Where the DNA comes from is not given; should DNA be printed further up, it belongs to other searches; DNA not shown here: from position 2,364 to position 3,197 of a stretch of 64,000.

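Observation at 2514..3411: Bactofilin fused to a DNA-binding HTH, followed by a membrane-anchored HTH paralog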

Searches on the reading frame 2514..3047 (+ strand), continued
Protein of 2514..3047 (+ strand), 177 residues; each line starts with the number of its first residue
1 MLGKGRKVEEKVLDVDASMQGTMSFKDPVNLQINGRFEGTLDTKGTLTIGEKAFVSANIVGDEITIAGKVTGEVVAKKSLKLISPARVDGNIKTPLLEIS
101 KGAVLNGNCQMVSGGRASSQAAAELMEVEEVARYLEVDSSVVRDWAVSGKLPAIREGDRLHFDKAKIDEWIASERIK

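Call 20: find_related_loci(query=A1, collection=genome_contigs, flank=4000)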
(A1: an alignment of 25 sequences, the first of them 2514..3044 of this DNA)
Query A1 (177 aa) in genome_contigs; peptide patterns used: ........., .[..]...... (x = any residue, [..] = any of these).
600 stretches matched a pattern (row limit reached: there are more); 552 encode a relative of the query (tblastn E <= 1e-3); the best 80 are kept; 80 distinct loci.
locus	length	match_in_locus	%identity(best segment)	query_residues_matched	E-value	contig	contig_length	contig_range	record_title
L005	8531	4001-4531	97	1-177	1e-113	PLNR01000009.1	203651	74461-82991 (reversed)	MAG: Candidatus Omnitrophota bacterium isolate fen_1319 73.20120800_E1X.29_contig_3384, whole genome shotgun sequence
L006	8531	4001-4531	98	1-177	2e-113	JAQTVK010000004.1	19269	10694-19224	MAG: Candidatus Omnitrophota bacterium isolate STB_86 NODE_6465_length_19269_cov_2.662679_Sandtown_B, whole genome shotg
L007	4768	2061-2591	93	1-177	3e-109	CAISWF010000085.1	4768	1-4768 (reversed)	MAG: Candidatus Omnitrophica bacterium isolate E3_bin-509 genome assembly, contig: bin-509:085/171, whole genome shotgun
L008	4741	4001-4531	88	1-177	2e-104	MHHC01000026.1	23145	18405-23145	MAG: Omnitrophica WOR_2 bacterium RIFCSPLOWO2_12_FULL_51_24 rifcsplowo2_12_scaffold_2448, whole genome shotgun sequence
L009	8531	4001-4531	84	1-177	4e-100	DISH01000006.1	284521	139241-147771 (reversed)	MAG TPA_asm: Candidatus Omnitrophica bacterium UBA6215 UBA6215_contig_1369, whole genome shotgun sequence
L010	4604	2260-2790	84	1-177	2e-100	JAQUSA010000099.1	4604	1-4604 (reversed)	MAG: Candidatus Omnitrophota bacterium isolate STD1_86 NODE_76478_length_4604_cov_6.525352_Sandtown_D1, whole genome sho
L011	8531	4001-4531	84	1-177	4e-100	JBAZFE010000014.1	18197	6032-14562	MAG: Candidatus Omnitrophota bacterium isolate SO_2017_LW3_142 NODE_8253_length_18197_cov_2.908135_LW162_2017, whole gen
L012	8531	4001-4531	84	1-177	7e-100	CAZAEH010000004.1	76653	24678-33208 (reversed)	MAG TPA_asm: uncultured Planctomycetia bacterium isolate binchicken_co117_58 genome assembly, contig: NODE_580_length_76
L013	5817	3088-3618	83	1-177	2e-98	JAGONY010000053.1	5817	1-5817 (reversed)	MAG: Candidatus Omnitrophota bacterium isolate Go_SlDig_bin_77 Go_SlDig_45644_length_5817_cov_4.580668, whole genome sho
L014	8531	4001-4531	83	1-177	1e-98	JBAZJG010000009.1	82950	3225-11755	MAG: Candidatus Omnitrophota bacterium isolate SO_2017_LW4_113 scaffold_875_c1_LW137-91_2017, whole genome shotgun seque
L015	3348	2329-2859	83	1-177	1e-99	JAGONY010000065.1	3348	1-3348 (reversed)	MAG: Candidatus Omnitrophota bacterium isolate Go_SlDig_bin_77 Go_SlDig_108412_length_3348_cov_2.280658, whole genome sh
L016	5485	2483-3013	79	1-177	1e-94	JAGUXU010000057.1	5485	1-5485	MAG: Candidatus Omnitrophota bacterium isolate DeMMO4_7 c_000000022360, whole genome shotgun sequence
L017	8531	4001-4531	79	1-177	2e-94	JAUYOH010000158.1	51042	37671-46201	MAG: Candidatus Omnitrophota bacterium isolate C4_maxbin.042 C4_k141_619790, whole genome shotgun sequence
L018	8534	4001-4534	74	1-177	8e-89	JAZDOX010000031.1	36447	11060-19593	MAG: Candidatus Omnitrophota bacterium isolate MEGAHIT-group-0.801 k141_127176, whole genome shotgun sequence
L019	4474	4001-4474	84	1-158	2e-87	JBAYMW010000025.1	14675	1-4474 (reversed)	MAG: Candidatus Omnitrophota bacterium isolate SO_2016_LW1_5 scaffold04358_LW64-88_2016, whole genome shotgun sequence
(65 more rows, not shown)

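Call 21: search_protein_representatives(protein=window:2514-3044:+)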
Query: 177 residues. Proteins with E-value up to 0.001 (for the whole library): 9419; up to 1e-10: 541; up to 1e-30: 23. The best 150 are listed.
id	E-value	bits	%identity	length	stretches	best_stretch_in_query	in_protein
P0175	2.6e-54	200.0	57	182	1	7-176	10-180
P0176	3.3e-53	196.4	55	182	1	4-176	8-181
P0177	1.8e-49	184.2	51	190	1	9-175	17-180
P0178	3.4e-47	176.9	51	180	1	8-176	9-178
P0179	1.4e-45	171.7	51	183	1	9-177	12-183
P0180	3.7e-45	170.3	49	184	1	7-177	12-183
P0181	1.8e-44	168.0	54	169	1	6-177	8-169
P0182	1.1e-42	162.3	52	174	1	9-174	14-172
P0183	2.6e-42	161.0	49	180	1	10-176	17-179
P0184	7.4e-42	159.5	50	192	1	8-174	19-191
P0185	1.7e-41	158.3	48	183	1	9-173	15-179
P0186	7.1e-40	153.1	84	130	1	89-177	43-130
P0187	4.6e-39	150.5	44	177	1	9-175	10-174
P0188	6.1e-36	140.3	45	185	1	4-176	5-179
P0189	9.9e-36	139.6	46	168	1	7-173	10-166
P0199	1.4e-28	116.3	36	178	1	9-176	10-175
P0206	1.7e-26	109.6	56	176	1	8-108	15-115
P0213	2.3e-25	105.9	48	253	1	7-129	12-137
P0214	5.5e-25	104.7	40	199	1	8-174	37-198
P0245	3.3e-16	76.1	41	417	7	119-167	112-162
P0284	3.9e-14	69.4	25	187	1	12-174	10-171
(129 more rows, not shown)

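Call 26: predict_structure(alignment_id=A1)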
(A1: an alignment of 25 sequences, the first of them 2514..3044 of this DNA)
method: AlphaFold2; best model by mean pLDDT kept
length: 177 residues; sequences in the alignment: 25
mean_pLDDT: 82.7   pTM: 0.57
mean pLDDT of the five models: 82.7, 81.0, 80.8, 80.4, 80.3
residues with pLDDT >= 90: 90; 70-90: 55; 50-70: 10; < 50: 22
segments of 3 or more residues with pLDDT < 50: 1-12, 115-123
pLDDT, mean of each block of 10 residues (from residue 1): 42 65 86 92 92 95 96 95 96 91 91 51 74 90 90 85 87 67
secondary structure, 60 per line:
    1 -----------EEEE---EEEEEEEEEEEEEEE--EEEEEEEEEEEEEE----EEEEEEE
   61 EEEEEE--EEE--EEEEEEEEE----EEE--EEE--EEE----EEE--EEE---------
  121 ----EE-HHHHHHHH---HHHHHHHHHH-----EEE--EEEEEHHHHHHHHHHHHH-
elements in order: E12-15 E19-33 E36-49 E54-66 E69-71 E74-82 E87-89 E92-94 E97-99 E104-106 E109-111 H128-135 H139-148 E154-156 E159-163 H164-176

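Call 30: fold_search(model_id=the predicted structure, library=pdb)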
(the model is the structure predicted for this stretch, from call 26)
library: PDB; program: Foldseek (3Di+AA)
matches with E <= 10: 580; with E <= 0.001: 1
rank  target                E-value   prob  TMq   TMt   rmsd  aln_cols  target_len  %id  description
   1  2n3d_MODEL_1_A        5.7e-04  1.00  0.51  0.84   1.9       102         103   25  Atomic structure of the cytoskeletal bactofilin BacA revealed by solid-state NMR (released 2015-12-16)
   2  6rib_A                5.2e-03  1.00  0.45  0.78   5.5       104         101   25  Cryo-EM reconstruction of Thermus thermophilus bactofilin double helical filaments (released 2019-07-17)
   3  6ama_B                4.6e-02  1.00  0.26  0.75   1.5        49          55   35  Structure of S. coelicolor/S. venezuelae BldC-smeA-ssfA complex to 3.09 Angstrom (released 2018-03-28)
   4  4j2n_A                5.5e-02  1.00  0.24  0.71   1.7        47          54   28  Crystal Structure of mycobacteriophage Pukovnik Xis (released 2013-10-23)
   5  6ama_H                6.8e-02  1.00  0.26  0.76   1.4        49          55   35  Structure of S. coelicolor/S. venezuelae BldC-smeA-ssfA complex to 3.09 Angstrom (released 2018-03-28)
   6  6ama_P                7.2e-02  1.00  0.26  0.74   1.5        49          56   35  Structure of S. coelicolor/S. venezuelae BldC-smeA-ssfA complex to 3.09 Angstrom (released 2018-03-28)
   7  4j2n_C                7.2e-02  1.00  0.24  0.69   1.7        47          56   28  Crystal Structure of mycobacteriophage Pukovnik Xis (released 2013-10-23)
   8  6ama_A                8.0e-02  1.00  0.26  0.77   1.5        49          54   35  Structure of S. coelicolor/S. venezuelae BldC-smeA-ssfA complex to 3.09 Angstrom (released 2018-03-28)
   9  6ama_Y                1.1e-01  1.00  0.26  0.73   1.5        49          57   35  Structure of S. coelicolor/S. venezuelae BldC-smeA-ssfA complex to 3.09 Angstrom (released 2018-03-28)
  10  5i44_I                1.2e-01  1.00  0.24  0.58   3.1        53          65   24  Structure of RacA-DNA complex; P21 form (released 2016-05-04)
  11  6amk_A                1.5e-01  1.00  0.26  0.82   1.3        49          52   35  Structure of Streptomyces venezuelae BldC-whiI opt complex (released 2018-03-28)
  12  6amk_B                1.7e-01  1.00  0.26  0.81   1.5        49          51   35  Structure of Streptomyces venezuelae BldC-whiI opt complex (released 2018-03-28)
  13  5i44_A                1.7e-01  1.00  0.25  0.59   2.4        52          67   23  Structure of RacA-DNA complex; P21 form (released 2016-05-04)
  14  8dgl_B                1.7e-01  1.00  0.30  0.70   2.9        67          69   12  Crystal Structure of the RdfS Excisionase (released 2022-10-05)
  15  6hn7_B                2.8e-01  1.00  0.27  0.62   1.5        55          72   18  Hijacking the Hijackers: Escherichia coli Pathogenicity Islands Redirect Helper Phage Packaging for Their Own Benefit. (released 2019-07-31)
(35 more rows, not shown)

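Call 45: find_encoding_contigs(protein=P0284, flank=4000, max_places=2)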
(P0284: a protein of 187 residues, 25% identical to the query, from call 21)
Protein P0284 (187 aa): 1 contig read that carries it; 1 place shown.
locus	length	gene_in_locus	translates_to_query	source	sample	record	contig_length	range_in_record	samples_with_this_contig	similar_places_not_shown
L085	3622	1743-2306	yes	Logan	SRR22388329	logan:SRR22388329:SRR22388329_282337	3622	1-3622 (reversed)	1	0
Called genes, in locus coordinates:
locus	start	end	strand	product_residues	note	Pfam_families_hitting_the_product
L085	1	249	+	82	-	?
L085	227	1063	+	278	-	-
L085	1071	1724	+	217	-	-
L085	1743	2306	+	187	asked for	PF04519:Bactofilin, PF12728:HTH_17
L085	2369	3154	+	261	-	PF05552:MS_channel_1st_1 (weak)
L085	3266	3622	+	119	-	?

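Call 46: find_encoding_contigs(protein=P0214, flank=4000, max_places=2)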
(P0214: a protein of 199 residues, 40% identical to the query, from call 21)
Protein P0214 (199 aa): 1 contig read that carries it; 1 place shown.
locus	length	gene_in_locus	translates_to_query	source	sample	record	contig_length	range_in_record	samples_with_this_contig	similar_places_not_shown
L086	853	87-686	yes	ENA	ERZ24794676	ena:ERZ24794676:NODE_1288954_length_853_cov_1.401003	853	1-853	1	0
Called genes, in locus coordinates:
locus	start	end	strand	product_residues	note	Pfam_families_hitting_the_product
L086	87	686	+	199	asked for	PF04519:Bactofilin, PF12728:HTH_17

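Call 49: find_homologous_proteins(query=P0284, max_evalue=0.00001)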
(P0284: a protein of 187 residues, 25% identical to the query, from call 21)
Query P0284 (187 aa): 11 proteins with E <= 0.00001 among 114 candidates.
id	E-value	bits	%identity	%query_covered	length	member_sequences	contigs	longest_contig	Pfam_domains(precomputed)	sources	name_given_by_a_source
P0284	3.5e-116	403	100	100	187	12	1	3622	PF12728.14,PF04519.20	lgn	-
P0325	6.2e-85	302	76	99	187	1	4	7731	PF12728.14,PF04519.20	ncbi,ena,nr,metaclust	ncbi:MAG: hypothetical protein A3G38_03000 [Omnitrophica WOR_2 bacterium RIFCSPLOWO2_12_FULL_51_8]|n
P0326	3.2e-78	280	71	98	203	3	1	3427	PF12728.14,PF04519.20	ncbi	-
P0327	2.9e-69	250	68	90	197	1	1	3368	PF12728.14,PF04519.20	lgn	-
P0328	6.9e-69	249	62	96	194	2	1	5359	PF12728.14,PF04519.20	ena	-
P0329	2.8e-65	238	62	97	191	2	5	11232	PF12728.14,PF04519.20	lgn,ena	-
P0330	5.6e-65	237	62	96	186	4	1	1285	PF12728.14,PF04519.20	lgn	-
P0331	1.2e-63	232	60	94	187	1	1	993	PF12728.14,PF04519.20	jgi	jgi:excisionase family DNA binding protein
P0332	5.0e-62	227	61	93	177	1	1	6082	PF12728.14,PF04519.20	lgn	-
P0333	1.1e-56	210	90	59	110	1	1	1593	PF12728.14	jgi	-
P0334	4.5e-37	146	70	53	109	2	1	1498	PF12728.14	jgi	-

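Call 70: search_protein_families(library=padloc, proteins=[window:2514-3047:+], max_evalue=0.01)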
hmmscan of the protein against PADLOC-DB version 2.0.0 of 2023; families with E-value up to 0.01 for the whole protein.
window:2514-3047:+ (177 aa): 2 families
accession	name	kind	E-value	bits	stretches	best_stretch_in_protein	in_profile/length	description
PDLC03348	MTase_II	-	2.9e-05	20.8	1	120-168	5-54/727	Type II methyltransferase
PDLC04133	mad1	-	7e-05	21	1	125-172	5-52/60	mads_1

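Call 75: search_protein_families(library=pfam, proteins=[P0213, P0206, P0199, P0284, P0245], max_evalue=0.001)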
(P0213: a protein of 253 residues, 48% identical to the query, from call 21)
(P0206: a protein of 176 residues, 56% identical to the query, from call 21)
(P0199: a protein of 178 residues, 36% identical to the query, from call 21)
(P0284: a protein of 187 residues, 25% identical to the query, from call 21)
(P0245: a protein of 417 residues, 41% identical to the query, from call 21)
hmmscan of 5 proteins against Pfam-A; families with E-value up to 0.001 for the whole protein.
P0213 (253 aa): 2 families
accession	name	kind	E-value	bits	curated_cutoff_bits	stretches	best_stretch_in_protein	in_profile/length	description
PF04519.19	Bactofilin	-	1.8e-24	86.3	27.9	1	18-114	3-97/98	Polymer-forming cytoskeletal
PF07238.19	PilZ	-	6.7e-10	39.6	22.5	1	141-249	1-101/102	PilZ domain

P0206 (176 aa): 2 families
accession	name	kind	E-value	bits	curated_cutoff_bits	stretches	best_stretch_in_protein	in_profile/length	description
PF04519.19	Bactofilin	-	1.1e-24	87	27.9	1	19-115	2-96/98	Polymer-forming cytoskeletal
PF07331.16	TctB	-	5.3e-05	23.9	29.1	1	113-176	85-137/137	Tripartite tricarboxylate transporter TctB family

P0199 (178 aa): 2 families
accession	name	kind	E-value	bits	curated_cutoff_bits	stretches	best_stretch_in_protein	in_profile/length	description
PF04519.19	Bactofilin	-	1.4e-22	80.2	27.9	1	14-110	3-97/98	Polymer-forming cytoskeletal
PF12728.13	HTH_17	-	4.7e-10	40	27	1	125-173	2-50/51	Helix-turn-helix domain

P0284 (187 aa): 2 families
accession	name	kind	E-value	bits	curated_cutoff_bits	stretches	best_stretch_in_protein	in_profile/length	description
PF04519.19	Bactofilin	-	2.9e-20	72.8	27.9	1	14-108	6-98/98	Polymer-forming cytoskeletal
PF12728.13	HTH_17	-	4.4e-11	43.3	27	1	122-171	2-50/51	Helix-turn-helix domain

P0245 (417 aa): 53 families (the best 25 are shown)
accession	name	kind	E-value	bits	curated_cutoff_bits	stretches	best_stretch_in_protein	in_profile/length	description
PF12728.13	HTH_17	-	1.1e-66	221.4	27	7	250-300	2-50/51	Helix-turn-helix domain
PF13411.12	MerR_1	-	1.3e-41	141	21.6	3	12-57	1-46/69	MerR HTH family regulatory protein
PF00376.29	MerR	-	2.1e-38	130.3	28.2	4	14-48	2-36/38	MerR family regulatory protein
PF13384.12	HTH_23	-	5.4e-32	109.2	24.6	2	247-269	15-37/50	Homeodomain-like domain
PF08281.18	Sigma70_r4_2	-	4.2e-22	78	25.7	0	352-384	19-51/54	Sigma-70, region 4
PF13542.12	HTH_Tnp_ISL3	-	9.3e-20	70.3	27.4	1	109-139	17-47/51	Helix-turn-helix domain of transposase family ISL3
PF01527.26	HTH_Tnp_1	-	3.6e-16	59.6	24.1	0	342-392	5-55/75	Transposase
PF04545.22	Sigma70_r4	-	6.1e-15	54.9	24.1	0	174-193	19-38/50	Sigma-70, region 4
PF13936.12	HTH_38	-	2.2e-14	53.3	27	0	107-136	9-38/44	Helix-turn-helix domain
PF15943.11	YdaS_toxin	-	2.5e-14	53.3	30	0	120-140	10-30/65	Bacterial toxin YdaS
PF01381.28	HTH_3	-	4e-13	49.6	23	0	11-31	9-29/55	Helix-turn-helix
PF13022.12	HTH_Tnp_1_2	-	5.7e-13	49.5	27.9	0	51-86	13-48/122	Helix-turn-helix of insertion element transposase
PF14549.12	P22_Cro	-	1.9e-12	47.2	30.2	0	121-140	12-32/60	DNA-binding transcriptional regulator Cro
PF04218.19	CENP-B_N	-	6.9e-12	45.3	21.2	0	358-382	21-45/53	CENP-B N-terminal DNA-binding domain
PF07022.19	Phage_CI_repr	-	2e-11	44.5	22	0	121-145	15-39/65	Bacteriophage CI repressor helix-turn-helix domain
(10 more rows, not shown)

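Call 76: find_encoding_contigs(protein=P0213, flank=4000, max_places=2)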
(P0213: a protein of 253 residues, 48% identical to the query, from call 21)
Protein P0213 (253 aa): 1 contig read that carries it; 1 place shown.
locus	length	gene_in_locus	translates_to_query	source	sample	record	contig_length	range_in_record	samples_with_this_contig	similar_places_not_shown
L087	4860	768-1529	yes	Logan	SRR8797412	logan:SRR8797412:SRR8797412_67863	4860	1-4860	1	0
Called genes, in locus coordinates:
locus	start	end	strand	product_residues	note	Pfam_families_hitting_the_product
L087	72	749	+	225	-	-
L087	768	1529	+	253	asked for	PF04519:Bactofilin, PF07238:PilZ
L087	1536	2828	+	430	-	PF00072:Response_reg, PF00512:HisKA, PF02518:HATPase_c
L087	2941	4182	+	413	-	PF00072:Response_reg, PF00158:Sigma54_activat, PF14532:Sigma54_activ_2, PF07728:AAA_5 (weak), PF25601:AAA_lid_14, PF02954:HTH_8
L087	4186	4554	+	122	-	PF00072:Response_reg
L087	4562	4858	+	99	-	?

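Call 77: find_encoding_contigs(protein=P0199, flank=4000, max_places=2)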
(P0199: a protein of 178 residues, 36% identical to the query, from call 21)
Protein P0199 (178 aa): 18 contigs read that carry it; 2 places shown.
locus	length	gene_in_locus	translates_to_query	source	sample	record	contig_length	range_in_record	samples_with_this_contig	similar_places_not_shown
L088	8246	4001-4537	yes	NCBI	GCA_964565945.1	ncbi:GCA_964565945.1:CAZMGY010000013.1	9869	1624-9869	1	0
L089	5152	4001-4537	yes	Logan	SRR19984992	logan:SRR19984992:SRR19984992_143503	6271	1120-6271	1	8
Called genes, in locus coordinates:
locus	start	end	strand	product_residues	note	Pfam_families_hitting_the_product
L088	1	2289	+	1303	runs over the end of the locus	?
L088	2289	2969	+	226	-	PF05036:SPOR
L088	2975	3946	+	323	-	PF07719:TPR_2 (weak), PF00515:TPR_1 (weak), PF00595:PDZ (weak), PF13180:PDZ_2 (faint), PF17820:PDZ_6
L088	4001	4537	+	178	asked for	PF04519:Bactofilin, PF12728:HTH_17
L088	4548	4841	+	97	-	PF12728:HTH_17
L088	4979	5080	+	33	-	-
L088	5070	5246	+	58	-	-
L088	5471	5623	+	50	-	-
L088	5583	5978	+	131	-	-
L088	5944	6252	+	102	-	-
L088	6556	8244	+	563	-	?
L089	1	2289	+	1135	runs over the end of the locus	?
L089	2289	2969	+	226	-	PF05036:SPOR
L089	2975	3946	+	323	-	PF07719:TPR_2 (weak), PF00515:TPR_1 (weak), PF00595:PDZ (weak), PF13180:PDZ_2 (faint), PF17820:PDZ_6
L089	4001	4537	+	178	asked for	PF04519:Bactofilin, PF12728:HTH_17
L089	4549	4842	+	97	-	PF12728:HTH_17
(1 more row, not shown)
